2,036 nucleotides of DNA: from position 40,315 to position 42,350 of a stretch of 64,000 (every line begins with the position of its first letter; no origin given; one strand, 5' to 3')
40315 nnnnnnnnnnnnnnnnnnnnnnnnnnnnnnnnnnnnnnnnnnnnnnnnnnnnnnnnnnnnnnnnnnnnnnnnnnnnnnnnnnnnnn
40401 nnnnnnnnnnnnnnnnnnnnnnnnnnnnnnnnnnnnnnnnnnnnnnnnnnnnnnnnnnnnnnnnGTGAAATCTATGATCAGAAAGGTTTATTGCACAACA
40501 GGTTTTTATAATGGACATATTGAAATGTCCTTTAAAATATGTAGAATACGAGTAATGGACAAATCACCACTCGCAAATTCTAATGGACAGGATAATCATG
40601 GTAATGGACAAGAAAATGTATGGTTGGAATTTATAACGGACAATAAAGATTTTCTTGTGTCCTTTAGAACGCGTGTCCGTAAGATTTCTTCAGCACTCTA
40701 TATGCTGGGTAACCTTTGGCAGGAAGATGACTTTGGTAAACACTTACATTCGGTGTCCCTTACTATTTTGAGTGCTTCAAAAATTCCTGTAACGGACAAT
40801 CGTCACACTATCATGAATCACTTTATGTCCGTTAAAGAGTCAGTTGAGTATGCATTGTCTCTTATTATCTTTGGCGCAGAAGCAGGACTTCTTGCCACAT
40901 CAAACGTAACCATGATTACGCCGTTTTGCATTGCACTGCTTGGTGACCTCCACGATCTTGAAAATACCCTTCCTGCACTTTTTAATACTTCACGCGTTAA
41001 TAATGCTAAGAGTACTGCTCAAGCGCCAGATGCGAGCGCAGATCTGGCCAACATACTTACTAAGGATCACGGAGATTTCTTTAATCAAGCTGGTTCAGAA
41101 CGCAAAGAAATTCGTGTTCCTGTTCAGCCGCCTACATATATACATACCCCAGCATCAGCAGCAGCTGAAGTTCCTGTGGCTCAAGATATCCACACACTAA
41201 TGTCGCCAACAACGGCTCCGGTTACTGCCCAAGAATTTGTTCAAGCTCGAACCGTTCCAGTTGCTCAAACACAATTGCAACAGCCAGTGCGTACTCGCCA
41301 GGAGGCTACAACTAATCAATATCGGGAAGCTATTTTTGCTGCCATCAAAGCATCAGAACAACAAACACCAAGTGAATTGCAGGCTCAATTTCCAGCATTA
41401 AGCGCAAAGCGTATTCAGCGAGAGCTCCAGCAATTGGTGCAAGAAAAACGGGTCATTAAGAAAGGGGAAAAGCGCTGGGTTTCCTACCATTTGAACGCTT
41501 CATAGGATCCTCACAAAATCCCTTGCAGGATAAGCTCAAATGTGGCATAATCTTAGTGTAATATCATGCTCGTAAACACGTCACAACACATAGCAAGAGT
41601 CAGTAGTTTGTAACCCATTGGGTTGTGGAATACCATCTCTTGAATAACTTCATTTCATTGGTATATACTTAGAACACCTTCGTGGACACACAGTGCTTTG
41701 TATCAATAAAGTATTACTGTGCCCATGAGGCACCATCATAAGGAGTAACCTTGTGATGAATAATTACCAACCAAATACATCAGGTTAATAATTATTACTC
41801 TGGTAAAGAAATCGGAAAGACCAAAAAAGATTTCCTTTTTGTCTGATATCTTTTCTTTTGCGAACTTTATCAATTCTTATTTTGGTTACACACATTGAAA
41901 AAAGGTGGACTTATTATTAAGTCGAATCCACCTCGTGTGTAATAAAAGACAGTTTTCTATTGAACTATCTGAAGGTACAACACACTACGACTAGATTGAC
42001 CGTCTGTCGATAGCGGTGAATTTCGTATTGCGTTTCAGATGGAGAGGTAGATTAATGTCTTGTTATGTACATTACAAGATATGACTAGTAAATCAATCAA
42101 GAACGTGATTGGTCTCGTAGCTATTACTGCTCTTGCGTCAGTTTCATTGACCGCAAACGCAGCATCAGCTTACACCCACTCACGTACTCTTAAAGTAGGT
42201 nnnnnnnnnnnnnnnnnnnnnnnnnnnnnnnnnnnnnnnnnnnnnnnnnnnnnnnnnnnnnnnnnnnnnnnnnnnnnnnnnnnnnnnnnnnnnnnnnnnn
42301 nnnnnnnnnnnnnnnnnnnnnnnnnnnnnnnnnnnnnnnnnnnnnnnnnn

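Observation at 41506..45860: Locus of two secreted T/S-rich proteins with highly-expressed codon usage, long 5' leader and duplicated UUCG-loop terminator; candidate major surface / S-layer-like protein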

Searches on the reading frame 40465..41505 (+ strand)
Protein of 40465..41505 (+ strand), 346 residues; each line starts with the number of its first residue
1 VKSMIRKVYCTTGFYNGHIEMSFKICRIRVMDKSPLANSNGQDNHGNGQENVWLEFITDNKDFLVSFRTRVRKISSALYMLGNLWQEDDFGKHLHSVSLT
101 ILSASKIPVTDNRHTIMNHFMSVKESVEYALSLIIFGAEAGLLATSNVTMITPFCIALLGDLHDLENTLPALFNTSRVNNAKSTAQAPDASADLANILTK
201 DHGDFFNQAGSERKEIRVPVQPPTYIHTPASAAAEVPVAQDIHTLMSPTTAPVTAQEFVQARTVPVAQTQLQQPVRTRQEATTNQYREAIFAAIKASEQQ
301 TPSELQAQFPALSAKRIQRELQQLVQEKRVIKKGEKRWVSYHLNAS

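Call 10: search_protein_families(library=pfam, proteins=[window:40465-41505:+], max_evalue=0.1)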
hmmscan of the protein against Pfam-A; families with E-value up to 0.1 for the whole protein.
window:40465-41505:+ (346 aa): 1 family
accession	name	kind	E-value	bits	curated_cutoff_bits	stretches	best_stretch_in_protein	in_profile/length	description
PF06224.18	AlkZ-like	-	0.014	15.5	25.9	1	244-338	44-147/329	DNA glycosylase AlkZ-like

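Call 85: search_solved_structures(query=A8, max_evalue=1)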
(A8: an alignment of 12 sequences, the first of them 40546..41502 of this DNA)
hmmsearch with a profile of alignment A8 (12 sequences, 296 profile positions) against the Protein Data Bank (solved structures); distinct sequences matched with E-value up to 1: 2.
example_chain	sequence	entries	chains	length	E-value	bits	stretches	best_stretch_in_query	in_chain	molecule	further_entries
6zc5_A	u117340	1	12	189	0.65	13.1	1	77-130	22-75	Fiber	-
6qpm_A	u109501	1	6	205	0.75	12.8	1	77-130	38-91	Fiber protein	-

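Call 86: search_protein_families(library=pfam, alignment_id=A8, max_evalue=0.1)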
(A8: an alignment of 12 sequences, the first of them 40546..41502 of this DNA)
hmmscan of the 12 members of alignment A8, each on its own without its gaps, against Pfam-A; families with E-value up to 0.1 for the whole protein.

A. member 1, window:40546-41502:+ (319 aa): 1 family
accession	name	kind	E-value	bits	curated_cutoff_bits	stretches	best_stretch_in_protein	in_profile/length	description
PF06224.18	AlkZ-like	-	0.012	15.7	25.9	1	217-311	44-147/329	DNA glycosylase AlkZ-like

B. families by the number of members that match (of 12 scanned): 21 families
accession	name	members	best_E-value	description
PF08220.18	HTH_DeoR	7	7.5e-07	DeoR-like helix-turn-helix domain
PF03965.22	Penicillinase_R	3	0.00047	Penicillinase repressor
PF09012.17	FeoC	3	0.0049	FeoC like transcriptional regulator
PF25213.1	HVO_A0261_N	3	0.005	HVO_A0261 N-terminal domain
PF08279.18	HTH_11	3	0.0051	HTH domain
PF08679.17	DsrD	3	0.022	Dissimilatory sulfite reductase D (DsrD)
PF18954.5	DUF5697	3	0.029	Family of unknown function (DUF5697)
PF25212.1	HVO_A0114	2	0.0016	HVO_A0114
PF08280.17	HTH_Mga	2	0.0016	M protein trans-acting positive regulator (MGA) HTH domain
PF09756.15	DDRGK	2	0.016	DDRGK domain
PF06224.18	AlkZ-like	1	0.012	DNA glycosylase AlkZ-like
PF18799.6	LPD5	1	0.019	Large polyvalent protein-associated domain 5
PF03749.19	SfsA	1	0.029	Sugar fermentation stimulation protein RE domain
PF01638.23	HxlR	1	0.037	HxlR-like helix-turn-helix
PF01475.25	FUR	1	0.054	Ferric uptake regulator family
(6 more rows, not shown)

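Call 101: search_protein_families(library=phrogs, proteins=[window:40546-41505:+], max_evalue=0.01)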
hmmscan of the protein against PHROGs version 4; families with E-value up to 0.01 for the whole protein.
window:40546-41505:+ (319 aa): 0 families

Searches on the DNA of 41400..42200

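Call 30: search_rna_families(source=window, start=41400, end=42200, threshold=evalue, max_evalue=10)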
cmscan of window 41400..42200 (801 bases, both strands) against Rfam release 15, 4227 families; matches with E-value up to 10: 4.
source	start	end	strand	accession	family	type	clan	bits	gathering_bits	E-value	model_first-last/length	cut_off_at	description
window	41806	41879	-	RF04340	Plastid-psbJ-4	Cis-reg;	CL00152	16.1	55.2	9.4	1-65/65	no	Plastid-psbJ-4 3UTR RNA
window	41715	41790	+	RF01310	sR7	Gene; snRNA; snoRNA; CD-box;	-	15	37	0.89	1-57/57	no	Small nucleolar RNA sR7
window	41790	41866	-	RF03630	mir-2818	Gene; miRNA;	-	14.7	90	8.9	1-60/60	no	mir-2818 microRNA precursor family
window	41825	41861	+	RF00489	ctRNA_p42d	Gene; antisense;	-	14.5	50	6.9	1-46/46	no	ctRNA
